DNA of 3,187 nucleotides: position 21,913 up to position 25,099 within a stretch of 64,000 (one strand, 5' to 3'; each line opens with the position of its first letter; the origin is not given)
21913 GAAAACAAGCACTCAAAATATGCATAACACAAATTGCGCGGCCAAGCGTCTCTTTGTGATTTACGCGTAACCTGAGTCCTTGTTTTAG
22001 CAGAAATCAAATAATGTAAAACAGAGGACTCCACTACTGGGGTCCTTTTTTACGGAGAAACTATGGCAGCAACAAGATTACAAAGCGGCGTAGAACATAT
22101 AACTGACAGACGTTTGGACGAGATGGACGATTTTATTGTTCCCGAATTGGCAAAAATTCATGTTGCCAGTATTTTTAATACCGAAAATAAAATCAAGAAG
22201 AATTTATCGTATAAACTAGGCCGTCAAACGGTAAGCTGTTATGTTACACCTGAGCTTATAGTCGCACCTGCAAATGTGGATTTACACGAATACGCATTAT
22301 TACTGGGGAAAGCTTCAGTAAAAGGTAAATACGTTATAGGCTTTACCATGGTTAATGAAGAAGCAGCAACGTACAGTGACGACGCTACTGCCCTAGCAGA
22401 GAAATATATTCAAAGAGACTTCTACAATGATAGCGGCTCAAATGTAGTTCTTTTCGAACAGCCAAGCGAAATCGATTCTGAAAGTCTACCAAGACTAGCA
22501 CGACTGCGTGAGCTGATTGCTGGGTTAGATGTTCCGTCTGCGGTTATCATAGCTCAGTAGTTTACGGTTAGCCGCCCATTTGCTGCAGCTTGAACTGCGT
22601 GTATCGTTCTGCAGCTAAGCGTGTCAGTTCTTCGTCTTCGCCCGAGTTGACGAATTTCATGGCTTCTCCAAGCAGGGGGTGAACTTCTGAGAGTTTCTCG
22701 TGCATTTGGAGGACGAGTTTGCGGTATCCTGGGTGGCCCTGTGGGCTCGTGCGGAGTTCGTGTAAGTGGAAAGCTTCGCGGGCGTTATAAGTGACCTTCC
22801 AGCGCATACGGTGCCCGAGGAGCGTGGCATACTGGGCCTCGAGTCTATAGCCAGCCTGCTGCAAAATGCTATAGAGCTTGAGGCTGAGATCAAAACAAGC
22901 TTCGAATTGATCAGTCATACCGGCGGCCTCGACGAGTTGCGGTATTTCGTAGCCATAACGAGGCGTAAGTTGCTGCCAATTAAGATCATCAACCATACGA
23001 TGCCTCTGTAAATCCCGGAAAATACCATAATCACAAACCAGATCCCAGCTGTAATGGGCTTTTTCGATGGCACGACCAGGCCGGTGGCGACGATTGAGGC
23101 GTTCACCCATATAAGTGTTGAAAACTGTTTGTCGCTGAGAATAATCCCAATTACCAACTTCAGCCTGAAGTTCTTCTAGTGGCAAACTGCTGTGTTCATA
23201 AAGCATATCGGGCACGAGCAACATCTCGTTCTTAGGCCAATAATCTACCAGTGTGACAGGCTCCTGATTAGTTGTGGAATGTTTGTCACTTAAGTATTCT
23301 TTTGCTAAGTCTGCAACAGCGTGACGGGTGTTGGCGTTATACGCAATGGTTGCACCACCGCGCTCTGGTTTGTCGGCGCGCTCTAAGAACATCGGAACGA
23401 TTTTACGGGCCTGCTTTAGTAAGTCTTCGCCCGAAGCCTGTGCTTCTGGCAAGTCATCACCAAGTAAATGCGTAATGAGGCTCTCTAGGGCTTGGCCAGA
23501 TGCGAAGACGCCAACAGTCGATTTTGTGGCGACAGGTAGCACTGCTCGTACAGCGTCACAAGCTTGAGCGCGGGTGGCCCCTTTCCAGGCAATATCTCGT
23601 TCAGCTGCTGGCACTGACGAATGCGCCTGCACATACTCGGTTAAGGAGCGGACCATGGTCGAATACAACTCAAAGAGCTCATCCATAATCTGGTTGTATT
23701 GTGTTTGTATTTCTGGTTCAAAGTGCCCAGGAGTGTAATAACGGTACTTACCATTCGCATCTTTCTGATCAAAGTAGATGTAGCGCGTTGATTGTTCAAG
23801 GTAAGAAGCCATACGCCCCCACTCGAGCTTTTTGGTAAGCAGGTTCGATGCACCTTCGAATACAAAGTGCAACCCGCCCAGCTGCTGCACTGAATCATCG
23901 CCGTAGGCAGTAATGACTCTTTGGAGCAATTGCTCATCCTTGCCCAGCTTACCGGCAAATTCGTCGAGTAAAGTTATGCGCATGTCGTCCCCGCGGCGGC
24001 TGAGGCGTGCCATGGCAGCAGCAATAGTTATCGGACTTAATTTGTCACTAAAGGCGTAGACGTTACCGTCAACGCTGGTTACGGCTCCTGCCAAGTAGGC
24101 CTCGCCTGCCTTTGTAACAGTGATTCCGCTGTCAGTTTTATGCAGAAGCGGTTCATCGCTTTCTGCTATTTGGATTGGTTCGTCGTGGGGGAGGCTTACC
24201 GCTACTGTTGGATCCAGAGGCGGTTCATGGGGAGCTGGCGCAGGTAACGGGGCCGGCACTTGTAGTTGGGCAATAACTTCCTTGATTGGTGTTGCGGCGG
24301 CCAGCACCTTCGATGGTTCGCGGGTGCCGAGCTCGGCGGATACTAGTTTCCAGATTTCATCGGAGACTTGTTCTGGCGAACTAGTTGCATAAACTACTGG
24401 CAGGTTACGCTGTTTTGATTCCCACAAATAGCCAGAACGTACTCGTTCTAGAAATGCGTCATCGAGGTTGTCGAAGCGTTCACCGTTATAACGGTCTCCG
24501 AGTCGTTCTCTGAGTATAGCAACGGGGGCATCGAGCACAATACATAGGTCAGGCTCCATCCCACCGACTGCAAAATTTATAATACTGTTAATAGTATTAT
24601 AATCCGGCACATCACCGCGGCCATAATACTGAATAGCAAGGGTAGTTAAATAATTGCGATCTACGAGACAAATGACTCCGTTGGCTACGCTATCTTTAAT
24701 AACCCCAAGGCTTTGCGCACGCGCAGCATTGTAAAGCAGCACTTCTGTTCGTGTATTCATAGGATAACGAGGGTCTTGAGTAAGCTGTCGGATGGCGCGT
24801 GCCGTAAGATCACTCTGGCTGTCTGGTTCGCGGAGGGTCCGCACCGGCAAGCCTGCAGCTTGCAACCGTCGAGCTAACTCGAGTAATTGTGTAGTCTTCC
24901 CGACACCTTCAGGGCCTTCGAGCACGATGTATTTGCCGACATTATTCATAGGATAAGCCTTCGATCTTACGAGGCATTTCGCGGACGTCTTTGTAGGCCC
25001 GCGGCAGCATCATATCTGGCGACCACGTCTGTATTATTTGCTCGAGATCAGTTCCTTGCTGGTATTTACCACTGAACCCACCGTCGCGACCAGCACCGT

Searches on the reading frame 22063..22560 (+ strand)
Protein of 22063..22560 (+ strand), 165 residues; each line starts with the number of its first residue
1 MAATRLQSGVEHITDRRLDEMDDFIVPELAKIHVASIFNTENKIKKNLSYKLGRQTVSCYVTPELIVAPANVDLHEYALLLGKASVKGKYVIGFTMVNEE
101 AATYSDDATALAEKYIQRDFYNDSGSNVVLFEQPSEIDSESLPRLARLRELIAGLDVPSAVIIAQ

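Call 8: search_protein_families(library=pfam, proteins=[window:22063-22560:+], max_evalue=0.1)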
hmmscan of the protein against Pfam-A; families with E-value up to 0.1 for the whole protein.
window:22063-22560:+ (165 aa): 0 families

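Call 9: find_homologous_proteins(query=window:22063-22557:+, max_evalue=0.001)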
Query window:22063-22557:+ (165 aa): 1 proteins with E <= 0.001 among 141 candidates.
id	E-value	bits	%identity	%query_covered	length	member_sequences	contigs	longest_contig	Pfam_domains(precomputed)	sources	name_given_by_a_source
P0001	5.1e-100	349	100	100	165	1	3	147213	-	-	-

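Call 10: find_encoding_contigs(protein=window:22063-22560:+, flank=6000, max_places=6)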
Protein window:22063-22560:+ (165 aa): 3 contigs read that carry it; 3 places shown.
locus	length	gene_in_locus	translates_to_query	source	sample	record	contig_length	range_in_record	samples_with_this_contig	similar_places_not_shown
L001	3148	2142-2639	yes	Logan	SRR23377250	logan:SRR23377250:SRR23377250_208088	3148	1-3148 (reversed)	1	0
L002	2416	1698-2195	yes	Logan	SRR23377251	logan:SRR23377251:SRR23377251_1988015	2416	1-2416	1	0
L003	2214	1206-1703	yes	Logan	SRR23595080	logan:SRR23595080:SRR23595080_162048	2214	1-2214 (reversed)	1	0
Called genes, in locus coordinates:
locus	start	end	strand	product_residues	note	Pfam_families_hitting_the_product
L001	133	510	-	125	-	PF16320:Ribosomal_L12_N, PF00542:Ribosomal_L12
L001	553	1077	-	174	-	PF00466:Ribosomal_L10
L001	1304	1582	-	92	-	-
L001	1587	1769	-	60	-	-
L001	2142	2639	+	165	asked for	-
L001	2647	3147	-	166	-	?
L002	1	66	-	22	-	?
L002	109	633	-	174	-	PF00466:Ribosomal_L10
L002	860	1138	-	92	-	-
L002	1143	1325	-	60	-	-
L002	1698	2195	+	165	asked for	-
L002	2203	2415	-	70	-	?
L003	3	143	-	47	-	?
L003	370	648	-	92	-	-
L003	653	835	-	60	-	-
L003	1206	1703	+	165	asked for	-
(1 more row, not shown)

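Call 48: find_homologous_proteins(query=A4, max_evalue=0.001)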
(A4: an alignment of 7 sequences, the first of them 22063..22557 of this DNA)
Query A4 (7 sequences) (165 aa, profile of the alignment): 5 proteins with E <= 0.001 among 8000 candidates.
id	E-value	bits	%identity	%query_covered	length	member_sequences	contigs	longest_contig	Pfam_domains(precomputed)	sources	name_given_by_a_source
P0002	1.9e-63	232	32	53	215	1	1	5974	-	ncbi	-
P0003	4.9e-56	208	67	4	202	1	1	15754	-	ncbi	-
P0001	4.8e-46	175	100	100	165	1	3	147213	-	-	-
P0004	4.2e-42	162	-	-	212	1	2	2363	-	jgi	jgi:hypothetical protein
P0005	6.6e-30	122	30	59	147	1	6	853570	-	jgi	jgi:hypothetical protein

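Call 49: search_solved_structures(query=A4, max_evalue=1)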
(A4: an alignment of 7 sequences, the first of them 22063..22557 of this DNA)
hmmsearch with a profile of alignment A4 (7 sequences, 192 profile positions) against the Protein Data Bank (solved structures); distinct sequences matched with E-value up to 1: 2.
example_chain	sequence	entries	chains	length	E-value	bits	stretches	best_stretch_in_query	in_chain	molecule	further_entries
3qi7_A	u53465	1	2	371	0.19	14.7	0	121-175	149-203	Putative transcriptional regulator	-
3kto_A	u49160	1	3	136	0.8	12.7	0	111-185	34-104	Response regulator receiver protein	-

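Call 50: search_protein_families(library=pfam, alignment_id=A4, max_evalue=0.1)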
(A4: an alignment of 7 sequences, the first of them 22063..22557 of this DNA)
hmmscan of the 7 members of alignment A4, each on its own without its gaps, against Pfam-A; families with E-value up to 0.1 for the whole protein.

A. member 1, window:22063-22557:+ (165 aa): 0 families

B. families by the number of members that match (of 7 scanned): 2 families
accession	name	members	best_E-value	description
PF09587.15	PGA_cap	1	0.063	Bacterial capsule synthesis protein PGA_cap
PF20821.2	C1_PlyCB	1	0.087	Streptococcus virus C1, PlyCB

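Call 58: predict_structure(alignment_id=A5)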
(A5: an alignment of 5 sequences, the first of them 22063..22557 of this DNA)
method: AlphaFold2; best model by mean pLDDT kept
length: 165 residues; sequences in the alignment: 5
mean_pLDDT: 44.8   pTM: 0.40
mean pLDDT of the five models: 44.8, 44.1, 42.6, 41.7, 39.8
residues with pLDDT >= 90: 0; 70-90: 0; 50-70: 67; < 50: 98
segments of 3 or more residues with pLDDT < 50: 1-70, 83-94, 123-127, 132-134, 162-165
pLDDT, mean of each block of 10 residues (from residue 1): 30 36 29 26 31 30 43 54 42 47 60 63 48 53 66 58 46
secondary structure, 60 per line:
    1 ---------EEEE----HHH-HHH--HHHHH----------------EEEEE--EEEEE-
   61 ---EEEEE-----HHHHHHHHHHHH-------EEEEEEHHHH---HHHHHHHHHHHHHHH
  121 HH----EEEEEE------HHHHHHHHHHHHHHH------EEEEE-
elements in order: E10-13 H27-31 E48-52 E55-59 E64-68 H74-85 E93-98 H99-102 H106-122 E127-132 H139-153 E160-164
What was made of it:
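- Tried and rejected: The first AF2 model, from 5 sequences, was poor (pLDDT 44.8; call 58).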

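Call 71: search_protein_families(library=padloc, proteins=[window:22063-22557:+], max_evalue=0.01)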
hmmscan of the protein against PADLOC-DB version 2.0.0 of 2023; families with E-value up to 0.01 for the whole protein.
window:22063-22557:+ (165 aa): 0 families

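Call 72: search_protein_families(library=phrogs, proteins=[window:22063-22557:+], max_evalue=0.01)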
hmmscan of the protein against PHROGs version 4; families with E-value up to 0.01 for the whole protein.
window:22063-22557:+ (165 aa): 0 families

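Call 78: search_protein_representatives(alignment_id=A5)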
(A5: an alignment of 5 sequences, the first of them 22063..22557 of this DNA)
Query: 5 sequences, 213 profile positions. Proteins with E-value up to 0.001 (for the whole library): 52; up to 1e-10: 30; up to 1e-30: 4. The best 52 are listed.
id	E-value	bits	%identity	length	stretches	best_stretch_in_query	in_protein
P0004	7.8e-99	346.1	-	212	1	1-213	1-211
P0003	3.4e-72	259.0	-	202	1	1-213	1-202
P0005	4.5e-72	258.6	-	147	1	68-213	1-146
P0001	4.5e-50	186.8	-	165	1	14-170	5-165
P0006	4.3e-29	118.2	-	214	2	15-151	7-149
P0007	1.4e-25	106.7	-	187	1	15-194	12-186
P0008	2.7e-25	105.8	-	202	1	10-170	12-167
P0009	2.3e-24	102.7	-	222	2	13-143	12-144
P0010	2.5e-23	99.3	-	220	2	15-148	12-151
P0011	5.1e-22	95.1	-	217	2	15-141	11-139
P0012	2.4e-21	92.9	-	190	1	12-172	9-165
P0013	5.9e-21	91.6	-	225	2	15-146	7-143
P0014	1.1e-20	90.7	-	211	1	7-213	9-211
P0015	1.9e-20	89.9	-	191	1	12-177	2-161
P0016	5.4e-18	81.9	-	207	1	13-180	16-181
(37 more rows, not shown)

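Call 81: search_protein_families(library=pfam, alignment_id=A9, max_evalue=0.01)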
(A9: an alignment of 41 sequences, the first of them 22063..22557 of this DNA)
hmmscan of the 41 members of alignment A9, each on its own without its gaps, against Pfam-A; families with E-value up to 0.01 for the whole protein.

A. member 1, window:22063-22557:+ (165 aa): 0 families

B. families by the number of members that match (of 41 scanned): 1 family
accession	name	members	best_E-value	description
PF13487.12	HD_5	1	0.0031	HD domain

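Call 82: find_encoding_contigs(protein=P0005, flank=2500, max_places=4)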
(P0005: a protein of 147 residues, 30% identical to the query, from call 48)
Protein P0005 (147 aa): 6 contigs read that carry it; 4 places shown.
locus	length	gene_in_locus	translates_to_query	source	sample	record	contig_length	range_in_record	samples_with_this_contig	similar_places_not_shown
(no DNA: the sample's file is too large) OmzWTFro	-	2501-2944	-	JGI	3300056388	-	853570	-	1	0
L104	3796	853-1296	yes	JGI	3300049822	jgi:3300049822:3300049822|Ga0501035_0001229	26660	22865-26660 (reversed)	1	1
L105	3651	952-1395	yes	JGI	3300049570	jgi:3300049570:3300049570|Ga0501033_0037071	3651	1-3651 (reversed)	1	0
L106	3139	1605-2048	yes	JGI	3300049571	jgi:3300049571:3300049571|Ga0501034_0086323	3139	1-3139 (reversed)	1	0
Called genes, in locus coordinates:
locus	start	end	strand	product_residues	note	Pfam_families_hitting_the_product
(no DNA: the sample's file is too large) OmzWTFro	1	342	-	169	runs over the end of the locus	-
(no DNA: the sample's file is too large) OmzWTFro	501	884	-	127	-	PF16320:Ribosomal_L12_N, PF00542:Ribosomal_L12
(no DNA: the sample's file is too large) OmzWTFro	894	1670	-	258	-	PF00466:Ribosomal_L10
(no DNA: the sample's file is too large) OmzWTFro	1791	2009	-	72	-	-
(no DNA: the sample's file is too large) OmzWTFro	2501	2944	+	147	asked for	-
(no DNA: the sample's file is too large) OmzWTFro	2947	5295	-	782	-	PF02223:Thymidylate_kin, PF13238:AAA_18 (faint), PF02511:Thy1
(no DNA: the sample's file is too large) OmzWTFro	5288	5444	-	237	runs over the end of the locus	PF22769:DCD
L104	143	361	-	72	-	-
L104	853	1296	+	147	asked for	-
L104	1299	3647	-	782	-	PF02223:Thymidylate_kin, PF13238:AAA_18 (faint), PF02511:Thy1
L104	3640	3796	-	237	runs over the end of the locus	PF22769:DCD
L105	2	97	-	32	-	?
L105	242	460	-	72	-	-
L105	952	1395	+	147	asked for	-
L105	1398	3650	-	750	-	?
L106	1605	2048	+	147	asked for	-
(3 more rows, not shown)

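Call 83: find_encoding_contigs(protein=P0006, flank=2500, max_places=3)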
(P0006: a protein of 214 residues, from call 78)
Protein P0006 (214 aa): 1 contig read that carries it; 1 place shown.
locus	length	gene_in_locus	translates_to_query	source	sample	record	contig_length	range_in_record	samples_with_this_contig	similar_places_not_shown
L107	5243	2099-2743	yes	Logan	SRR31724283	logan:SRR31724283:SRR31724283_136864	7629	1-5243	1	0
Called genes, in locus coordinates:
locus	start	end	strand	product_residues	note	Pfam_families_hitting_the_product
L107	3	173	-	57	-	?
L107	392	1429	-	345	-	PF00291:PALP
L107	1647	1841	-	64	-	-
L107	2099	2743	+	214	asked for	-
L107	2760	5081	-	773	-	PF01712:dNK (weak), PF02223:Thymidylate_kin, PF13401:AAA_22 (faint), PF02511:Thy1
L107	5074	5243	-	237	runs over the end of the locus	PF22769:DCD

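Call 86: predict_structure(alignment_id=A9)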
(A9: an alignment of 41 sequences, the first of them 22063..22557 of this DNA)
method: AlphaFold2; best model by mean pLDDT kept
length: 165 residues; sequences in the alignment: 41
mean_pLDDT: 92.5   pTM: 0.84
mean pLDDT of the five models: 92.5, 92.0, 89.9, 89.8, 87.9
residues with pLDDT >= 90: 129; 70-90: 33; 50-70: 2; < 50: 1
segments of 3 or more residues with pLDDT < 50: none
pLDDT, mean of each block of 10 residues (from residue 1): 79 95 93 94 82 87 94 95 96 96 97 97 92 92 96 95 94
secondary structure, 60 per line:
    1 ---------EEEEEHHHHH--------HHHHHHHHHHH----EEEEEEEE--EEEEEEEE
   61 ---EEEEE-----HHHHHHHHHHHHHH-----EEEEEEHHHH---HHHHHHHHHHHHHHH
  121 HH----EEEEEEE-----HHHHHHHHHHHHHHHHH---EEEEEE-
elements in order: E10-14 H15-19 H28-38 E43-50 E53-60 E64-68 H74-87 E93-98 H99-102 H106-122 E127-133 H139-155 E159-164

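Call 88: fold_search(model_id=the predicted structure, library=pdb)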
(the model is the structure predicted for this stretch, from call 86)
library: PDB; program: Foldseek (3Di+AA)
matches with E <= 10: 1401; with E <= 0.001: 7
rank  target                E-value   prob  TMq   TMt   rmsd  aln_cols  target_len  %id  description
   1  9mpq_D                2.5e-04  1.00  0.40  0.15   9.1       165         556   12  Cryo-EM structure of VCP (consensus) (released 2025-10-15)
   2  9a2p_MODEL_1_A        3.1e-04  1.00  0.50  0.16   6.4       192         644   11  Model of E. coli FtsH by in-cell photo-crosslinking MS and deep learning (released 2023-02-24)
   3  9mpq_F                4.2e-04  1.00  0.40  0.12   8.3       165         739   12  Cryo-EM structure of VCP (consensus) (released 2025-10-15)
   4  6pb3                  4.5e-04  1.00  0.52  0.36   4.7       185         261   12  Structure of Rhizobiales Trip13 (released 2019-12-25)
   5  8ooi_A                4.8e-04  0.99  0.40  0.12   8.8       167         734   11  Full composite cryo-EM map of p97/VCP in ADP.Pi state (released 2024-01-31)
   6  9mpq_C                8.1e-04  0.99  0.40  0.12  11.1       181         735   11  Cryo-EM structure of VCP (consensus) (released 2025-10-15)
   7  9mpv_A                8.6e-04  0.99  0.40  0.15   8.9       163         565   12  Cryo-EM structure of three VCPIP1 VCPIDs bound to VCP (released 2025-10-15)
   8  9mpr_A                1.0e-03  0.99  0.39  0.15   9.1       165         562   12  Cryo-EM structure of three VCPIP1 VCPIDs bound to VCP (released 2025-10-15)
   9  9mpv_C                1.2e-03  0.98  0.39  0.15   8.1       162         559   12  Cryo-EM structure of three VCPIP1 VCPIDs bound to VCP (released 2025-10-15)
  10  9mpv_E                1.3e-03  1.00  0.40  0.14   4.5       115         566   12  Cryo-EM structure of three VCPIP1 VCPIDs bound to VCP (released 2025-10-15)
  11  2qpa_A                1.5e-03  0.99  0.47  0.29   6.6       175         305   13  Crystal Structure of S.cerevisiae Vps4 in the presence of ADP (released 2007-10-09)
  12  4xgu_C                1.5e-03  0.99  0.44  0.22   8.9       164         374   12  Structure of C. elegans PCH-2 (released 2015-05-06)
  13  8das_F                1.6e-03  0.99  0.39  0.15   4.6       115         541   10  Saccharomyces cerevisiae Ufd1/Npl4/Cdc48 complex bound to two ubiquitin moieties in presence of SUMO-ubiquitin(K48poly (released 2022-11-30)
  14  2qpa_B                1.6e-03  0.99  0.37  0.23   4.7       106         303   12  Crystal Structure of S.cerevisiae Vps4 in the presence of ADP (released 2007-10-09)
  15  8das_C                1.9e-03  0.99  0.38  0.11   4.8       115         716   10  Saccharomyces cerevisiae Ufd1/Npl4/Cdc48 complex bound to two ubiquitin moieties in presence of SUMO-ubiquitin(K48poly (released 2022-11-30)
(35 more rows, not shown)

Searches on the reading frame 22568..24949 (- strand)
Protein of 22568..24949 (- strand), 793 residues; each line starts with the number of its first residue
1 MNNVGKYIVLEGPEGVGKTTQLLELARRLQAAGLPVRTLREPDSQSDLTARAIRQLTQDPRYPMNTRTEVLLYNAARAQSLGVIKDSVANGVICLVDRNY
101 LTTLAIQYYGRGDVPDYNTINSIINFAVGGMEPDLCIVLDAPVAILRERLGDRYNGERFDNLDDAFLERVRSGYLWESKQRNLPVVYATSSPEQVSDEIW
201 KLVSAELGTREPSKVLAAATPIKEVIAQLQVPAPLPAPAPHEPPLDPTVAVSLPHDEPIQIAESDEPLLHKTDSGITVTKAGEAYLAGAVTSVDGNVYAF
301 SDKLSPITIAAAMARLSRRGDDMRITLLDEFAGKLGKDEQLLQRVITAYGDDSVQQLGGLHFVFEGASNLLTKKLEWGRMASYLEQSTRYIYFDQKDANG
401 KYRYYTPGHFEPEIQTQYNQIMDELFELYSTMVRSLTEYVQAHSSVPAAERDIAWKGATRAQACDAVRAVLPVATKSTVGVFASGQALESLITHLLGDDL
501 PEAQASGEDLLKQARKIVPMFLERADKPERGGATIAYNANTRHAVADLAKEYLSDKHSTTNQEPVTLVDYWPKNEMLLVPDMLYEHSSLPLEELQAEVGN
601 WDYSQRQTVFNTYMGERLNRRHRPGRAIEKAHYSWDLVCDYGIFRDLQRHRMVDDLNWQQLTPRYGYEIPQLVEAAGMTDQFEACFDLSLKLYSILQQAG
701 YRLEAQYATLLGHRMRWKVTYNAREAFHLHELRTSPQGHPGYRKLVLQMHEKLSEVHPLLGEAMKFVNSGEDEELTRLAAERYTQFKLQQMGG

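Call 8: search_protein_families(library=pfam, proteins=[window:22568-24949:-], max_evalue=0.1)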
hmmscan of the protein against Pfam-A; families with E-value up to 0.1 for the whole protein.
window:22568-24949:- (793 aa): 15 families
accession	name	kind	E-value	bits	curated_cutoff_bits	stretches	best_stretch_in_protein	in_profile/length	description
PF02511.20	Thy1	-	3.3e-35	122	24.8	2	307-519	10-190/191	Thymidylate synthase complementing protein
PF02223.23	Thymidylate_kin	-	2.1e-25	89.9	27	1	10-199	1-185/185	Thymidylate kinase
PF13401.12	AAA_22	-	0.00026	21.8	27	1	7-72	7-72/130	AAA domain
PF25199.1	nSTAND_NTPase5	-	0.0023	18.2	34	1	6-59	42-96/145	Novel STAND NTPase 5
PF13671.12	AAA_33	-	0.0029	18.3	27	1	8-171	2-137/143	AAA domain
PF13238.12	AAA_18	-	0.0031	18.4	29.4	1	8-155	1-113/128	AAA domain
PF13521.12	AAA_28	-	0.0031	18.2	27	1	8-116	2-99/164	AAA domain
PF13191.12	AAA_16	-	0.013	16.5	32.6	0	6-36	25-55/167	AAA ATPase domain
PF13207.12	AAA_17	-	0.035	14.8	27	0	12-30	2-20/136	AAA domain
PF01712.25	dNK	-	0.045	13.9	27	0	8-188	1-178/203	Deoxynucleoside kinase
PF13481.12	AAA_25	-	0.06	13.4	27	0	5-36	33-63/195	AAA domain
PF01656.29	CbiA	-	0.063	13.7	25.4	0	12-99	6-54/125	CobQ/CobB/MinD/ParA nucleotide binding domain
PF13604.12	AAA_30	-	0.069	13.3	27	0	7-39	20-52/191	AAA domain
PF13173.12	AAA_14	-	0.074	13.5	27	0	6-46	3-44/129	AAA domain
PF00004.35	AAA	-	0.084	13.8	21.2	0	9-45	2-35/131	ATPase family associated with various cellular activities (AAA)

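Call 13: find_related_loci(query=window:22568-24949:-, collection=genome_contigs, flank=8000)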
Query window:22568-24949:- (793 aa) in genome_contigs; peptide patterns used: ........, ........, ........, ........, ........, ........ (x = any residue, [..] = any of these).
45 stretches matched a pattern; 20 encode a relative of the query (tblastn E <= 1e-3); 20 distinct loci.
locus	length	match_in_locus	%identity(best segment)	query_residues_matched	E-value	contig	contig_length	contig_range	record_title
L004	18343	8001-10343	76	5-792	0e+0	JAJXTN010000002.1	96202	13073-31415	MAG: bacterium isolate BP4.bin56 NODE_163_length_96202_cov_3.252397, whole genome shotgun sequence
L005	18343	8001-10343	75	5-791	0e+0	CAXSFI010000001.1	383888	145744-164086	MAG: uncultured bacterium isolate private_X16_metawrap_bin.10 genome assembly, contig: private_X16_metawrap_bin.10_1, wh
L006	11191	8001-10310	73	5-791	0e+0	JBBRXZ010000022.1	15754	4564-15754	MAG: Candidatus Saccharimonadales bacterium isolate La5_maxbin2.247 La5_maxbin2.247_K_1471376_L_15754_cov_13.8942, whole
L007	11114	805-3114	72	3-792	0e+0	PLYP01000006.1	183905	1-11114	MAG: Candidatus Saccharibacteria bacterium isolate palsa_1333 73.20120700_P3D.261_contig_10812, whole genome shotgun seq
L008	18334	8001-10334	70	5-791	0e+0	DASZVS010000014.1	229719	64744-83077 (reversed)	MAG TPA_asm: Candidatus Saccharimonadales bacterium isolate SMAG_U6137 k141_444158, whole genome shotgun sequence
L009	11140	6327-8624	69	3-791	0e+0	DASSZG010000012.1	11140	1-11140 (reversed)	MAG TPA_asm: Candidatus Saccharimonadales bacterium isolate SMAG_U703 k141_787918, whole genome shotgun sequence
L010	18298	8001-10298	68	3-791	0e+0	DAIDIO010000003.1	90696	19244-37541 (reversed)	MAG TPA_asm: Candidatus Saccharibacteria bacterium isolate clean364 NODE_3_length_90696_cov_8.138448, whole genome shotg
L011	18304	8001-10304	67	5-791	0e+0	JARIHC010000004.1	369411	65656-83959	MAG: Candidatus Saccharibacteria bacterium isolate CullarsAll.DT.06 k141_13755, whole genome shotgun sequence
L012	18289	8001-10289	67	5-791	0e+0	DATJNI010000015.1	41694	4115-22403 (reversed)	MAG TPA_asm: Candidatus Sulfotelmatobacter sp. isolate SMAG_U14857 k141_4703250, whole genome shotgun sequence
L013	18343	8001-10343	76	5-791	0e+0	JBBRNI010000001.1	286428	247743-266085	MAG: Candidatus Saccharimonadales bacterium isolate La1_metabat2.151 LA1C_B2.151_k141_3541326L_286428_cov_13.0360, whole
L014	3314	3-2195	66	45-791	0e+0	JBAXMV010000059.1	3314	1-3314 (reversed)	MAG: bacterium isolate ELA462 MAG462_59, whole genome shotgun sequence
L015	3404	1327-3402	64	3-717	0e+0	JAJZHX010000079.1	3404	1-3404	MAG: bacterium isolate LSA1.bin28 NODE_36926_length_3404_cov_0.962466, whole genome shotgun sequence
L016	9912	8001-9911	70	3-659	0e+0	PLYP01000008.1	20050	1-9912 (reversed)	MAG: Candidatus Saccharibacteria bacterium isolate palsa_1333 73.20120700_P3D.261_contig_191228, whole genome shotgun se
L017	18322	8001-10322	55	7-791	0e+0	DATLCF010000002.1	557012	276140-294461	MAG TPA_asm: Nevskiaceae bacterium isolate SMAG_U14317 k141_4041039, whole genome shotgun sequence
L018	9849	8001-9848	62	1-633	0e+0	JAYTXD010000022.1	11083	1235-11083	MAG: Candidatus Saccharibacteria bacterium isolate GFS_5930 GFS_5930_21, whole genome shotgun sequence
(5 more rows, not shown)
